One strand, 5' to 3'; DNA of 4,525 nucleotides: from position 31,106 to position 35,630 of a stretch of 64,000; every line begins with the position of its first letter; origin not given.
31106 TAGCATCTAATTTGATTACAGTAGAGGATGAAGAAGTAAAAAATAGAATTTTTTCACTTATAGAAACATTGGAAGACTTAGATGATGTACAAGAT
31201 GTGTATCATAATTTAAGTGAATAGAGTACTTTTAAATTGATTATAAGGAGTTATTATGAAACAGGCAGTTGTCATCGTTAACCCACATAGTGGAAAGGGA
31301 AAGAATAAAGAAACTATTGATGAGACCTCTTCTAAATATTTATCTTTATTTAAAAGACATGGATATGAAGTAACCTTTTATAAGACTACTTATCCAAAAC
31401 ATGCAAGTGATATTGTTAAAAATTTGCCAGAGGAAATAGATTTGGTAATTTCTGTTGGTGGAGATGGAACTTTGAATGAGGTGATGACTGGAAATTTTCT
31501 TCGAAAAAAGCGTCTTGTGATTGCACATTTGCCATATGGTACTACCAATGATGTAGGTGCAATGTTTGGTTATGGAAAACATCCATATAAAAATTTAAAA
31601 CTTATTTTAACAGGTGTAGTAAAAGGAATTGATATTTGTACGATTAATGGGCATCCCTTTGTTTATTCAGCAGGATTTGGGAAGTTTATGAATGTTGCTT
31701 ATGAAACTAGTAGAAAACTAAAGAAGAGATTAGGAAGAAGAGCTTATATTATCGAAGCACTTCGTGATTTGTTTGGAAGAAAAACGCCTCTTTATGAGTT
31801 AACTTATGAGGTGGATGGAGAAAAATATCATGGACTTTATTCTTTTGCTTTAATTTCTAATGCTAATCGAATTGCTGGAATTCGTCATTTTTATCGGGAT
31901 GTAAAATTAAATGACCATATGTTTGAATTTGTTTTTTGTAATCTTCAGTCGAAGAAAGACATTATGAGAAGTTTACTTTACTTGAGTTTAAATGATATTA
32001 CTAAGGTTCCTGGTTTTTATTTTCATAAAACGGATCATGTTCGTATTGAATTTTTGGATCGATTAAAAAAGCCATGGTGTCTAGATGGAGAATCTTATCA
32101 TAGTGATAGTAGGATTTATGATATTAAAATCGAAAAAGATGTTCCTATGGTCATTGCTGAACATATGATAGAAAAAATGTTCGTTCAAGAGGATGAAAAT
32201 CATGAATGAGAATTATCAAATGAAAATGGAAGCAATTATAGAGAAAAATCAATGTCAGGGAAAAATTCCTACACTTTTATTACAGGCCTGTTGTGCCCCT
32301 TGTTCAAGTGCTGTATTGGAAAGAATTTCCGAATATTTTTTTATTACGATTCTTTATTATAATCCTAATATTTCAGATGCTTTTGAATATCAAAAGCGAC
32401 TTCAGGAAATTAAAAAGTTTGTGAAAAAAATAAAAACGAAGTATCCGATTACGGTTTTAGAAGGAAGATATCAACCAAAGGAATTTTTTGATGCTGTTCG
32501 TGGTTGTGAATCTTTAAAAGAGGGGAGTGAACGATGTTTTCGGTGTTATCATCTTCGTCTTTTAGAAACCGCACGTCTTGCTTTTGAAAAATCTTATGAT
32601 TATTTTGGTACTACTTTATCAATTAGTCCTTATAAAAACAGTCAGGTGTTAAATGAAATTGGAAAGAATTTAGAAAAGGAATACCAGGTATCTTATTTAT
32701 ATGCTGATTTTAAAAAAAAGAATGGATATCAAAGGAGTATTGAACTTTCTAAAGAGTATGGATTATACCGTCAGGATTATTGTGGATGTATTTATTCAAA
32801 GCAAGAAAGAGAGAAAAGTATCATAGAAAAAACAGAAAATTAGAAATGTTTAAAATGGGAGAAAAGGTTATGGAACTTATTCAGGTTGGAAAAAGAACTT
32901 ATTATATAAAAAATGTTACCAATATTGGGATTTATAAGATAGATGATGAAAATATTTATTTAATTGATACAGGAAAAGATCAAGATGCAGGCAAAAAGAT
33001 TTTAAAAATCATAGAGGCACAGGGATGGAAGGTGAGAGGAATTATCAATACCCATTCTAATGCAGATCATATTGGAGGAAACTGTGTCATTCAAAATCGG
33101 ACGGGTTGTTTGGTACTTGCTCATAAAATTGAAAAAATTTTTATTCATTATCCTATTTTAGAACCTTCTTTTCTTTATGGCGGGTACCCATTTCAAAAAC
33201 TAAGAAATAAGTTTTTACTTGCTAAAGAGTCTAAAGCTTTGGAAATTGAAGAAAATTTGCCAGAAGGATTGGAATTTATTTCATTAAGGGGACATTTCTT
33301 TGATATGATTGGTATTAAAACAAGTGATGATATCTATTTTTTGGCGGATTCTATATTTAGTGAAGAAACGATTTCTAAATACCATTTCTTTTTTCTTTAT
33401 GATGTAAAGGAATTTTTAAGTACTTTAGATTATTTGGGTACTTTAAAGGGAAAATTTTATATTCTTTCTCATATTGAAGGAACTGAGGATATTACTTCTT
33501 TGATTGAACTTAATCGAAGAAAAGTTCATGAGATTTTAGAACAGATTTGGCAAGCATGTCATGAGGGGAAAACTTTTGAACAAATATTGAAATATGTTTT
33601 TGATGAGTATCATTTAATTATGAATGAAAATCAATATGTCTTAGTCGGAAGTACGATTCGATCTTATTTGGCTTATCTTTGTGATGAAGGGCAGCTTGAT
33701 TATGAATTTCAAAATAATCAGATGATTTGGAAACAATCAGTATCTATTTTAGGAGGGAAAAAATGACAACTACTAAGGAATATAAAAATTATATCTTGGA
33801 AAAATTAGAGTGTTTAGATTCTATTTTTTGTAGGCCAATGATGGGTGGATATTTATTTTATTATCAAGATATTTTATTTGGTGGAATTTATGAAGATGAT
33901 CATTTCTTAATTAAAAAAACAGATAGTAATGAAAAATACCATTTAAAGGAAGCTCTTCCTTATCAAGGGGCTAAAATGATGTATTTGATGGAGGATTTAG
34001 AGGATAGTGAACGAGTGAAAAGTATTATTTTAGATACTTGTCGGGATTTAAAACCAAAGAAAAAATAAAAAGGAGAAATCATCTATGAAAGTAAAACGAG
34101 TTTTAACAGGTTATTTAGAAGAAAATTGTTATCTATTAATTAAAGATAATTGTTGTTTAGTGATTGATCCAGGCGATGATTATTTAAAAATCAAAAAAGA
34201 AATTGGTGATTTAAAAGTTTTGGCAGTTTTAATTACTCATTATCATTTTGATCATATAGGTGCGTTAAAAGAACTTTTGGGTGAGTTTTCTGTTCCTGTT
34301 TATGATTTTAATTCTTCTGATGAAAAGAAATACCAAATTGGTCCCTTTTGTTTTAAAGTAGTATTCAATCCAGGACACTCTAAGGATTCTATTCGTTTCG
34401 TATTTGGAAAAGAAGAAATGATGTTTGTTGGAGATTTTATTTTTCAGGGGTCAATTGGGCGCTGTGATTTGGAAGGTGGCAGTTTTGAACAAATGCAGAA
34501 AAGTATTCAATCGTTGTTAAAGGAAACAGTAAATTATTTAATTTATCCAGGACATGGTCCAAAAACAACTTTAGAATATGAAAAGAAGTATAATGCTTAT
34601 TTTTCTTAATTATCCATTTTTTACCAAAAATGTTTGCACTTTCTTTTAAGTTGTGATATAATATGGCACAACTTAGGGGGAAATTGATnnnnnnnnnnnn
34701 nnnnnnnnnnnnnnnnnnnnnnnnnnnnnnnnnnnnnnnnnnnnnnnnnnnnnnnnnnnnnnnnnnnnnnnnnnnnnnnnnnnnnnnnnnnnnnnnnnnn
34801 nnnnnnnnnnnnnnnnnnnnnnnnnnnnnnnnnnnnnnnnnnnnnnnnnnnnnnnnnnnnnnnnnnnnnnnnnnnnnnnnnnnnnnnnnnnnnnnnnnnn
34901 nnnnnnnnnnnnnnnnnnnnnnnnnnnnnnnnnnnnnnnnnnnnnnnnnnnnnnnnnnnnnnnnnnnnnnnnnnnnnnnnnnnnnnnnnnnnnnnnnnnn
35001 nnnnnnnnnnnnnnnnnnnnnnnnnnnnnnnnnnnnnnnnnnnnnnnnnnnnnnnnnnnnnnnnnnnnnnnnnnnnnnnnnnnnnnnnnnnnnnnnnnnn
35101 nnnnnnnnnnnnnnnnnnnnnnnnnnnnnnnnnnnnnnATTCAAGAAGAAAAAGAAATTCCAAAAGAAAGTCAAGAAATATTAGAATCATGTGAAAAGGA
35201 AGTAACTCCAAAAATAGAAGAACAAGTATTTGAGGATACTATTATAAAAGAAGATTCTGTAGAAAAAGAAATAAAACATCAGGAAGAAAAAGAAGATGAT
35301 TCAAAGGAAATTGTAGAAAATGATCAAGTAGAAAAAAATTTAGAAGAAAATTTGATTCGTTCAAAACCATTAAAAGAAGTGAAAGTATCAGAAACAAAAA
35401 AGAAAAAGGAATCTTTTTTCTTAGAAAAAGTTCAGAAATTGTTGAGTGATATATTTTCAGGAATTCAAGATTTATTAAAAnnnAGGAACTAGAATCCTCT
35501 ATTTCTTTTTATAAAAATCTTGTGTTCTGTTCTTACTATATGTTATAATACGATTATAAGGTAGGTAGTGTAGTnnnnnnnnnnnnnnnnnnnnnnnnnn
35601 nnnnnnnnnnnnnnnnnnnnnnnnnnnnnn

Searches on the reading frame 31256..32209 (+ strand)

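Call 9: search_protein_families(library=pfam, proteins=[window:31256-32209:+], max_evalue=0.001)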
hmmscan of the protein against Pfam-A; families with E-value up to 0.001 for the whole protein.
window:31256-32209:+ (317 aa): 1 family
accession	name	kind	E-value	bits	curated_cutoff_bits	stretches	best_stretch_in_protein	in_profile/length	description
PF00781.29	DAGK_cat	-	6.9e-27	94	23.6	1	4-129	2-124/125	Diacylglycerol kinase catalytic domain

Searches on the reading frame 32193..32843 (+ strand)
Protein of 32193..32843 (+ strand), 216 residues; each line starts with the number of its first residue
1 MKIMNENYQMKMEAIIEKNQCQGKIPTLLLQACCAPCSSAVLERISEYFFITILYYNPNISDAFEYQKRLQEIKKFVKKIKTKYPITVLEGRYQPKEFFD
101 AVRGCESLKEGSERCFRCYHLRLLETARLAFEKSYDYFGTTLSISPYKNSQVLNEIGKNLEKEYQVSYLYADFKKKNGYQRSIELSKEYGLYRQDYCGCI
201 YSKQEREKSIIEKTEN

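Call 9: search_protein_families(library=pfam, proteins=[window:32193-32843:+], max_evalue=0.001)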
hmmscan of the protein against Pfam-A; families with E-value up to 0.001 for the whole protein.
window:32193-32843:+ (216 aa): 1 family
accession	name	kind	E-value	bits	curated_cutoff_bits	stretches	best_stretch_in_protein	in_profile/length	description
PF02677.20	QueH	-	5.5e-66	222.4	23.5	1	28-205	1-175/175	Epoxyqueuosine reductase QueH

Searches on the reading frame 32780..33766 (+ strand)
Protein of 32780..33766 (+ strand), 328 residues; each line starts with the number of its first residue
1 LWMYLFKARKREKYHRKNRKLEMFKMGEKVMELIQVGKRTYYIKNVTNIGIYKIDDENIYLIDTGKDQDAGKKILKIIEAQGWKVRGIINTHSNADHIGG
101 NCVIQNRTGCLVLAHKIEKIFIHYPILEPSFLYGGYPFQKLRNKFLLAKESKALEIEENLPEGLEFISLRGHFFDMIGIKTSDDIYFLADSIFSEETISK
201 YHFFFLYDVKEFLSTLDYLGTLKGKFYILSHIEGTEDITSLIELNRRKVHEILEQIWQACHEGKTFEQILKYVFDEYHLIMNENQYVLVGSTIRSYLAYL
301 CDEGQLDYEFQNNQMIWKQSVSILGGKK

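Call 9: search_protein_families(library=pfam, proteins=[window:32780-33766:+], max_evalue=0.001)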
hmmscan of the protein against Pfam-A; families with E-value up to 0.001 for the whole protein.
window:32780-33766:+ (328 aa): 1 family
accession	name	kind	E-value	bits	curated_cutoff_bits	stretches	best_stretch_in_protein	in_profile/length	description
PF00753.33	Lactamase_B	-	2.6e-15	57.3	22.7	1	47-231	6-196/196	Metallo-beta-lactamase superfamily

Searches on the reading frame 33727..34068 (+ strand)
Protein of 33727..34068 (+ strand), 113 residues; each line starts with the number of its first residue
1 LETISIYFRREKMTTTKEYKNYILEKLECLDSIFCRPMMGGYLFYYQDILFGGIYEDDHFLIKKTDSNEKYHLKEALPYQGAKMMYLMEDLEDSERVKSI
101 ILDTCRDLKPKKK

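Call 9: search_protein_families(library=pfam, proteins=[window:33727-34068:+], max_evalue=0.001)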
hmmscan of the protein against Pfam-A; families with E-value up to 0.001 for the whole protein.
window:33727-34068:+ (113 aa): 1 family
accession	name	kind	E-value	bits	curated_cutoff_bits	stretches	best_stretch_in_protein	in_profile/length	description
PF04993.18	TfoX_N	-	2.2e-05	24.9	30.1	1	26-82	2-58/91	TfoX N-terminal domain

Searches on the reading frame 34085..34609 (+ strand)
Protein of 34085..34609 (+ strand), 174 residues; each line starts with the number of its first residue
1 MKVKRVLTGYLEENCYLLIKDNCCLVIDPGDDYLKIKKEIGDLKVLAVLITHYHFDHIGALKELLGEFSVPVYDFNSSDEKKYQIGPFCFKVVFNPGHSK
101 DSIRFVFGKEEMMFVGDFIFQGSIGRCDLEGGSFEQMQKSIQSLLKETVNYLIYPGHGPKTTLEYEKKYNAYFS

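Call 9: search_protein_families(library=pfam, proteins=[window:34085-34609:+], max_evalue=0.001)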
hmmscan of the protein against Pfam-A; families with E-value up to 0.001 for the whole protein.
window:34085-34609:+ (174 aa): 2 families
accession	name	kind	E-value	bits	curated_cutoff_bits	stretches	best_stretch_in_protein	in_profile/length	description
PF00753.33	Lactamase_B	-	1.6e-24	87.4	22.7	2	13-73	6-72/196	Metallo-beta-lactamase superfamily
PF13483.12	Lactamase_B_3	-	9.4e-06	26.1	24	1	10-135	4-89/160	Beta-lactamase superfamily domain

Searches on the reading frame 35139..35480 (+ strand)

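Call 83: search_protein_families(library=pfam, proteins=[window:35139-35480:+], max_evalue=10)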
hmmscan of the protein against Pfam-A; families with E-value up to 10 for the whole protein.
window:35139-35480:+ (114 aa): 2 families
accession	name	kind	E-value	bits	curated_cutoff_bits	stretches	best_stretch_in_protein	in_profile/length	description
PF00425.24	Chorismate_bind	-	0.009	16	27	1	12-106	71-159/257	chorismate binding enzyme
PF02524.19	KID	-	2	9.3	20.8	1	62-69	3-10/11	KID repeat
